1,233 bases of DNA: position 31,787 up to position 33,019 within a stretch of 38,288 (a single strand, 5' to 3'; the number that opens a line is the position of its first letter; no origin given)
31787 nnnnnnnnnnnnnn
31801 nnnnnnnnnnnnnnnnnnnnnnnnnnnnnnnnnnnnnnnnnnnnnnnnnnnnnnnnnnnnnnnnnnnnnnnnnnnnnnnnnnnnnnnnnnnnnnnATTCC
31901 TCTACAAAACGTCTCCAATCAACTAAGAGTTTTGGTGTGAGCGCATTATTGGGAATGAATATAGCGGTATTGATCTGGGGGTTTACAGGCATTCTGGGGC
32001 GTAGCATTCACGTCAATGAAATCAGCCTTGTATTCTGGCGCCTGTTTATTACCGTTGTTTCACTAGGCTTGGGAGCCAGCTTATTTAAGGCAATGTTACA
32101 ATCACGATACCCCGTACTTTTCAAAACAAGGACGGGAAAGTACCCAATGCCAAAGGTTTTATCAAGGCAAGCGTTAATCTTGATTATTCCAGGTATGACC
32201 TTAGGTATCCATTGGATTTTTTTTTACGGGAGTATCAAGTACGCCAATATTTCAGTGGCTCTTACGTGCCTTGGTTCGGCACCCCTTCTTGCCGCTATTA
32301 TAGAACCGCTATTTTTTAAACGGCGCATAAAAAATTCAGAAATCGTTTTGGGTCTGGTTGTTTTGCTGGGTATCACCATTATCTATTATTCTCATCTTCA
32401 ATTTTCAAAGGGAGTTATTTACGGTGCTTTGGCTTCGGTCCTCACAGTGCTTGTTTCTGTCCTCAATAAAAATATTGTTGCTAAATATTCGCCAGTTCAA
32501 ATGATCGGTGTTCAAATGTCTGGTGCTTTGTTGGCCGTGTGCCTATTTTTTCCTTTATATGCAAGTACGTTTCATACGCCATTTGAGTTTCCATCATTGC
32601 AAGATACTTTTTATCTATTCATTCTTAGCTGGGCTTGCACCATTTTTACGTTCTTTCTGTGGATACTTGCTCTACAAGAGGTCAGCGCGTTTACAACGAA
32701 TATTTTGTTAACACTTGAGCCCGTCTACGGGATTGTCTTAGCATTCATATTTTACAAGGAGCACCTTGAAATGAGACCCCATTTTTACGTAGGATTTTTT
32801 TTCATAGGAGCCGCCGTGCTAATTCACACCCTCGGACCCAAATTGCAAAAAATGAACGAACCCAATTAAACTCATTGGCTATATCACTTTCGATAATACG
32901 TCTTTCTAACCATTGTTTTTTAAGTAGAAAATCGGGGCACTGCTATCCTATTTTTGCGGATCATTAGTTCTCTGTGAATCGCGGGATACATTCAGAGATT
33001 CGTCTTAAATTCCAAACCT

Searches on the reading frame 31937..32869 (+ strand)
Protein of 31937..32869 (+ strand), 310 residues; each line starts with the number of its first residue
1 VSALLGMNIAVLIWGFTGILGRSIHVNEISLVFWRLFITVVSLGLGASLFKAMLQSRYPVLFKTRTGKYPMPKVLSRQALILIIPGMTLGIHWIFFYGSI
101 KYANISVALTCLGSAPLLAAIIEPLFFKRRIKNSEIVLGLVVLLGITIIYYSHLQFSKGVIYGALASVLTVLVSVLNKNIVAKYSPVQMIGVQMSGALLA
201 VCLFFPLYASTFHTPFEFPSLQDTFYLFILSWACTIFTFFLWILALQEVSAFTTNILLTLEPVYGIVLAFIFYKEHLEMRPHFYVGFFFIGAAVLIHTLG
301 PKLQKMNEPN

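Call 3: search_protein_families(library=pfam, proteins=[window:31937-32869:+], max_evalue=0.1)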
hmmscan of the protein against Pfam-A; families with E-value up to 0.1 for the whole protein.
window:31937-32869:+ (310 aa): 2 families
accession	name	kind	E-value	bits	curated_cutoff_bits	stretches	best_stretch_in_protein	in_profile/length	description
PF00892.27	EamA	-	2e-26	93.3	28.2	2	158-295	2-133/135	EamA-like transporter family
PF03151.22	TPT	-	0.00012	22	30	1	60-208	48-196/291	Triose-phosphate Transporter family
